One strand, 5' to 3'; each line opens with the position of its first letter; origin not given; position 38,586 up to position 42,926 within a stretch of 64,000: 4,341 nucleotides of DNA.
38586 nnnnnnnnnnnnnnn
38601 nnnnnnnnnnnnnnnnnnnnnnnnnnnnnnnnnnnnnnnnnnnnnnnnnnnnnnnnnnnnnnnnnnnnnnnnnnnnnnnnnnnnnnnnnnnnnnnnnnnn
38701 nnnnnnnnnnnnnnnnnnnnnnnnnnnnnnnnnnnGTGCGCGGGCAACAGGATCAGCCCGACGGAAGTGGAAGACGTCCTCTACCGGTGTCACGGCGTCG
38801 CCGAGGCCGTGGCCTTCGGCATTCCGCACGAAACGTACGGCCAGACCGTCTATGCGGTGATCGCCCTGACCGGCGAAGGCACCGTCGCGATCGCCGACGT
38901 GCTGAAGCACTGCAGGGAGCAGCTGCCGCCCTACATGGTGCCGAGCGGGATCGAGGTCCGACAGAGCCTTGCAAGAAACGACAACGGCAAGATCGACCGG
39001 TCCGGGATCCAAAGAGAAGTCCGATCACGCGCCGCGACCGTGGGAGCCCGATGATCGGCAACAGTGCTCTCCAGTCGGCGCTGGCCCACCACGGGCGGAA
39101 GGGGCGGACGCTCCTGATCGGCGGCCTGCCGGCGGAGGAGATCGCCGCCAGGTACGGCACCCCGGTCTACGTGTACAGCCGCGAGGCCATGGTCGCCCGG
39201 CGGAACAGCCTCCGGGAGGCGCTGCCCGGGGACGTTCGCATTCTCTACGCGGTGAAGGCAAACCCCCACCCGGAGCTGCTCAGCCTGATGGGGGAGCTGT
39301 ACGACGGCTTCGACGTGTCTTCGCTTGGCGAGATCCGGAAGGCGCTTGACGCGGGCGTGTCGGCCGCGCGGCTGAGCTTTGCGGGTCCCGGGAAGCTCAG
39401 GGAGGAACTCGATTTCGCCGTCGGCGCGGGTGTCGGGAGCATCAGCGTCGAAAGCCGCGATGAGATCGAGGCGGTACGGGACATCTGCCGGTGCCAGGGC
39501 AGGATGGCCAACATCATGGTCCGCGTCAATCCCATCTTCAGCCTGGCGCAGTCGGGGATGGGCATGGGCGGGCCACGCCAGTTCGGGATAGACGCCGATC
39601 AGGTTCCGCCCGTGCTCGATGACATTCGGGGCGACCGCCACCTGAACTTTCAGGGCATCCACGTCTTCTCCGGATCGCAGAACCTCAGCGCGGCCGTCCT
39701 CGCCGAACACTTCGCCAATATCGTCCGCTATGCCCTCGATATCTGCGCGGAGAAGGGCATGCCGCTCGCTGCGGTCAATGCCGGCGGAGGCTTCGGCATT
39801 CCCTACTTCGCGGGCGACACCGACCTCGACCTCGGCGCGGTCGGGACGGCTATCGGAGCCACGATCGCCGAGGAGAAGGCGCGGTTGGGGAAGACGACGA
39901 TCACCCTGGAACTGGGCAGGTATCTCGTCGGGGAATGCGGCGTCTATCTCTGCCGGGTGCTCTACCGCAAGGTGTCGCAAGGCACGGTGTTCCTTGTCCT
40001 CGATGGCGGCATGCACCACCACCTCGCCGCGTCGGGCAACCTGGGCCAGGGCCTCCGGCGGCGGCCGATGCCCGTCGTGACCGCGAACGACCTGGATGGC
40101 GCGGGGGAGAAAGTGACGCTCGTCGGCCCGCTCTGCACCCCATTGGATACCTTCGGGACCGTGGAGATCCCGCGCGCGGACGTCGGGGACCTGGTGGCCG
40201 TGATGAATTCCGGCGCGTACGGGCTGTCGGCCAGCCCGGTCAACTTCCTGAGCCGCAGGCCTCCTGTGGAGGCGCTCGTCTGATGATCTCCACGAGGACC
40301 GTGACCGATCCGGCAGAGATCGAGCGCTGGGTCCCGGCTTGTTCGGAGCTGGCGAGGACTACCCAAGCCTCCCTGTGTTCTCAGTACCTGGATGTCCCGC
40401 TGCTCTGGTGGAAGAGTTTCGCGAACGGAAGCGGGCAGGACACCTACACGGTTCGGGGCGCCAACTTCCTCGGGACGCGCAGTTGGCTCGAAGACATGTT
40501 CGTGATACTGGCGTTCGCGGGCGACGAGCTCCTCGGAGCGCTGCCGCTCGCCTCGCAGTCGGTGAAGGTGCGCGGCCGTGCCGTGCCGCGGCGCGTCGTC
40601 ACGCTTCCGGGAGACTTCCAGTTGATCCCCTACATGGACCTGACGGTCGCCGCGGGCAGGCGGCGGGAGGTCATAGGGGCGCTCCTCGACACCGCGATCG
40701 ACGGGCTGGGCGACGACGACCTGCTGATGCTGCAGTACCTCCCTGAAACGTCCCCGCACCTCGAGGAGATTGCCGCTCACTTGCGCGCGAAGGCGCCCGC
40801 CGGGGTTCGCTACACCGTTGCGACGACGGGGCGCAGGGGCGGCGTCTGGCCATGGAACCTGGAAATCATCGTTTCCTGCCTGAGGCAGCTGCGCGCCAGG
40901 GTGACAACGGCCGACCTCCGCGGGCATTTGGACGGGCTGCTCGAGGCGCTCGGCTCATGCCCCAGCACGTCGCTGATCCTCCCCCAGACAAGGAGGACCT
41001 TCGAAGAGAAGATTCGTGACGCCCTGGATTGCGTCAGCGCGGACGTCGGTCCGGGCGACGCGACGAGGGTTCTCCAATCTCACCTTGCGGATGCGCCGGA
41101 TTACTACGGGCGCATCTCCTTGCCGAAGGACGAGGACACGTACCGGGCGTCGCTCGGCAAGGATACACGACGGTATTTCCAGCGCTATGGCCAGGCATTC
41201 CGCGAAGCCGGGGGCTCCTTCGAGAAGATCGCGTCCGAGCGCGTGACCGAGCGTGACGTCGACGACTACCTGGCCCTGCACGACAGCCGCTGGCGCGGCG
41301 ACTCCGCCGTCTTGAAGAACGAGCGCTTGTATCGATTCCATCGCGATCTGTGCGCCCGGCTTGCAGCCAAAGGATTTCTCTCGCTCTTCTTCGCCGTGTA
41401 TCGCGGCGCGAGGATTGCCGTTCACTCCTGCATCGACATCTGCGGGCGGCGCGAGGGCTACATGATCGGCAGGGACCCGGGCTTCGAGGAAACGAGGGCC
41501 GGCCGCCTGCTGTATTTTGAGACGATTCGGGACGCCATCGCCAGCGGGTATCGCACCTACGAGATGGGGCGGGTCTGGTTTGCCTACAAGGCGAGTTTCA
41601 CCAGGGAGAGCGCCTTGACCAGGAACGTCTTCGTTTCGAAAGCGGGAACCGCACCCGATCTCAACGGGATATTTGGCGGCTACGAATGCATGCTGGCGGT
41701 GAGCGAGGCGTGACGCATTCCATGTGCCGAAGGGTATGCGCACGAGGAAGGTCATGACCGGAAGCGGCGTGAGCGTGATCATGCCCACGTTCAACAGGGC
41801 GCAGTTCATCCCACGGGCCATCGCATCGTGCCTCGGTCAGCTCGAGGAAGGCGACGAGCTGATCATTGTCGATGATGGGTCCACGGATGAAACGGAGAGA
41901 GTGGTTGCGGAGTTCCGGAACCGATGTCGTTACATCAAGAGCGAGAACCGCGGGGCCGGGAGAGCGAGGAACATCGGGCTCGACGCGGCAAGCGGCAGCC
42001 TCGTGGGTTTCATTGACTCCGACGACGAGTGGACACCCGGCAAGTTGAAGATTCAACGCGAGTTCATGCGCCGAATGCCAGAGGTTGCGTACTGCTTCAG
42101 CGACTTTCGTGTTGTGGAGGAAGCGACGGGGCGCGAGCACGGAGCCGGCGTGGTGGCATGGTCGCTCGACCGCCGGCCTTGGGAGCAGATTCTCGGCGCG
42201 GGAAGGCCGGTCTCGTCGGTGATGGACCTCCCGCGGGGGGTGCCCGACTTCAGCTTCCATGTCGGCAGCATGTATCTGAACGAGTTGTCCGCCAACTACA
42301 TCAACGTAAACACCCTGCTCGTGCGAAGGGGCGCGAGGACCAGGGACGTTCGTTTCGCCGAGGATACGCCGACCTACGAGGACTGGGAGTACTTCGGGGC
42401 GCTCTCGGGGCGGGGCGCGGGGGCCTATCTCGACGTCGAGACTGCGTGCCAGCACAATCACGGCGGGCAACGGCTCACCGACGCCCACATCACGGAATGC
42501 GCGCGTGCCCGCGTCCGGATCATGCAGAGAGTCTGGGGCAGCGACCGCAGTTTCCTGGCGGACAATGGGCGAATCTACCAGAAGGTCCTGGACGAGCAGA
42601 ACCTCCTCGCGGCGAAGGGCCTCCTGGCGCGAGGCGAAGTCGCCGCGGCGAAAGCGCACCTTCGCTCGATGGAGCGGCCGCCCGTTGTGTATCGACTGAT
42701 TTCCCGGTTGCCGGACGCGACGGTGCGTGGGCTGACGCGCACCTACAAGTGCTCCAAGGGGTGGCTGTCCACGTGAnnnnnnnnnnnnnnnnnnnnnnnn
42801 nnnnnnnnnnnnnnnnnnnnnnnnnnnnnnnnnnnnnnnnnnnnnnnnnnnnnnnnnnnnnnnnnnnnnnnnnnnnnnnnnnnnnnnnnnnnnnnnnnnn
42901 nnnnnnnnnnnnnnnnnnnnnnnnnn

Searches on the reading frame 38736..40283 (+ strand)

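Call 5: search_protein_families(library=pfam, proteins=[window:38736-40283:+], max_evalue=0.01)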
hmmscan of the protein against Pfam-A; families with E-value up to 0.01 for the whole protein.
window:38736-40283:+ (515 aa): 3 families
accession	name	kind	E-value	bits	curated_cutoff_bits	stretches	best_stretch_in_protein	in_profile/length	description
PF02784.22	Orn_Arg_deC_N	-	2.8e-37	128.8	23.4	1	152-398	4-246/247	Pyridoxal-dependent decarboxylase, pyridoxal binding domain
PF00278.28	Orn_DAP_Arg_deC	-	4.5e-17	62.5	23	1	145-493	2-95/95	Pyridoxal-dependent decarboxylase, C-terminal sheet domain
PF01168.26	Ala_racemase_N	-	1.3e-05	25.4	24.1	1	150-349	4-193/220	Alanine racemase, N-terminal domain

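Call 9: search_protein_families(library=ncbifam, proteins=[window:38736-40283:+], max_evalue=0.0001)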
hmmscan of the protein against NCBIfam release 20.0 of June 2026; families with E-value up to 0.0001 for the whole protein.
window:38736-40283:+ (515 aa): 6 families
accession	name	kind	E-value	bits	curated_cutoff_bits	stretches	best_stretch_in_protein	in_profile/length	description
TIGR03099.1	dCO2ase_PEP1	hypoth_equivalog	1.7e-141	471.9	478.45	1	123-515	5-398/398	pyridoxal-dependent decarboxylase, exosortase A system-associated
TIGR01048.1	lysA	equivalog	3.3e-72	243.3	297.9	1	124-511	7-391/417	diaminopimelate decarboxylase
NF006515.0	PRK08961.1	equivalog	1.4e-37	129.1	802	1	139-513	500-857/861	bifunctional aspartate kinase/diaminopimelate decarboxylase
NF052544.1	OrLyDeCDokD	equivalog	4.5e-28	98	700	1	125-412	25-323/461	ornithine/lysine decarboxylase DokD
NF041039.1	FslC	exception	3.2e-13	49.3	500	1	133-508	19-397/418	rhizoferrin biosystnesis N-citrylornithine decarboxylase FslC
TIGR01273.1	speA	equivalog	6e-05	21.7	624.1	1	236-358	167-290/624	arginine decarboxylase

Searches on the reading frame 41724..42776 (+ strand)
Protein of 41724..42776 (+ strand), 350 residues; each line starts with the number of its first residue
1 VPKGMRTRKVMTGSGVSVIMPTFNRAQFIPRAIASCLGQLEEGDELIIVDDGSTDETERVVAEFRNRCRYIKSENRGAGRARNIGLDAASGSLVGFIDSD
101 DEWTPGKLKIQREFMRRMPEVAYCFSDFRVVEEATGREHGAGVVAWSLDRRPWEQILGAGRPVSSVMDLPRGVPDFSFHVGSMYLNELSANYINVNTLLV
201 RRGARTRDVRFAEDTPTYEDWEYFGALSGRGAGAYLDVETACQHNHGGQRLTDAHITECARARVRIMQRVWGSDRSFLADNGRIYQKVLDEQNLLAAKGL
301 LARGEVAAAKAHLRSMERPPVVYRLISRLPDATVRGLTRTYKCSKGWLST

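Call 5: search_protein_families(library=pfam, proteins=[window:41724-42776:+], max_evalue=0.01)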
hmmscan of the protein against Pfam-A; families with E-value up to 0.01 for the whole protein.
window:41724-42776:+ (350 aa): 3 families
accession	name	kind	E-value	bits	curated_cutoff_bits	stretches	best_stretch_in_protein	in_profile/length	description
PF00535.33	Glycos_transf_2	-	6.9e-33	114.4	23.3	1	17-134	1-123/168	Glycosyl transferase family 2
PF10111.15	Glyco_tranf_2_2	-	2.8e-10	40.6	27.3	1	28-115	14-111/276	Glycosyltransferase like family 2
PF13641.12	Glyco_tranf_2_3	-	1.4e-06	28.9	27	1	16-117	3-112/230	Glycosyltransferase like family 2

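Call 9: search_protein_families(library=ncbifam, proteins=[window:41724-42776:+], max_evalue=0.0001)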
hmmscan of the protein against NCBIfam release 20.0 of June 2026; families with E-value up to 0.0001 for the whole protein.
window:41724-42776:+ (350 aa): 15 families
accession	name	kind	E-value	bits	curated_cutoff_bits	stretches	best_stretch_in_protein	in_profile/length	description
NF047683.1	TeichurnBiosyTuaG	equivalog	1.8e-25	90.1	400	1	15-134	7-129/252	teichuronic acid biosynthesis protein TuaG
NF007482.0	PRK10073.1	equivalog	1.8e-19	69.9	423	1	15-108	7-103/334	glycosyltransferase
NF041875.1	EPS_EpsD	equivalog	7.2e-18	65.1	370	1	16-109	1-98/325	exopolysaccharide biosynthesis glycosyltransferase EpsD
NF007453.0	PRK10018.1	equivalog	6.5e-16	58.8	382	1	16-130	8-126/280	colanic acid biosynthesis glycosyltransferase WcaA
TIGR04017.1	WcaA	equivalog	6.9e-16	58.7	495.75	1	16-131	7-126/279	colanic acid biosynthesis glycosyltransferase WcaA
NF050050.1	ProtGlycPglI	equivalog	1.6e-14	54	500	1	16-109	4-102/306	GalNAc(5)-diNAcBac-PP-undecaprenol beta-1,3-glucosyltransferase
TIGR03965.1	mycofact_glyco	equivalog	9.4e-14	51.1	280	1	14-109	74-173/467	mycofactocin biosynthesis glycosyltransferase MftF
NF038302.1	EPS_HpsE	equivalog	1.7e-12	46.9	300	1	16-123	3-119/307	hormogonium polysaccharide biosynthesis glycosyltransferase HpsE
TIGR04283.1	glyco_like_mftF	equivalog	2.1e-12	47.1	182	1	16-126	1-108/221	TIGR04283 family arsenosugar biosynthesis glycosyltransferase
TIGR03937.1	PgaC_IcaA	equivalog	5.2e-10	38.8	422.3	1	12-100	43-135/407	poly-beta-1,6-N-acetyl-D-glucosamine synthase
NF053739.1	GlytfEpsEBac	equivalog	4.6e-09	35.7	450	1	16-122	3-114/265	glycosyltransferase EpsE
NF041394.1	GtaseAglG_Halo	equivalog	8.2e-09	35.2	440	1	16-101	3-93/304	glucosyl-dolichyl phosphate glucuronosyltransferase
NF010496.0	PRK13915.1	equivalog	2.3e-08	33.5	262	1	12-100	29-126/307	glucosyl-3-phosphoglycerate synthase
NF038299.1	EPS_HpsN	equivalog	8.5e-07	28.2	425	1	16-122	3-113/317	hormogonium polysaccharide biosynthesis glycosyltransferase HpsN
NF047588.1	GlcsyltransPgfSStrep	equivalog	6.4e-05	22.3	500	1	16-105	3-100/308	glycosyltransferase PgfS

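Call 16: find_encoding_contigs(protein=window:41724-42773:+, flank=10000, max_places=10)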
Protein window:41724-42773:+ (350 aa): no gene with exactly this product is on record in the collection.

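Call 67: search_protein_families(library=pfam, proteins=[L039:4602-5441:+, L039:7258-9276:+], max_evalue=0.001)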
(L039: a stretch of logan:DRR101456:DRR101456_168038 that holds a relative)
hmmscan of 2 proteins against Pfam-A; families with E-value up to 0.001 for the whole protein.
L039:4602-5441:+ (279 aa): 0 families

L039:7258-9276:+ (673 aa): 2 families
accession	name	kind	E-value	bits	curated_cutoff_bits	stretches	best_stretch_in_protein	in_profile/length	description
PF02518.31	HATPase_c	-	1.1e-18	68.1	26.4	1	578-673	2-100/111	Histidine kinase-, DNA gyrase B-, and HSP90-like ATPase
PF13492.12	GAF_3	-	9.6e-08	32.9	27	1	325-458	3-129/129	GAF domain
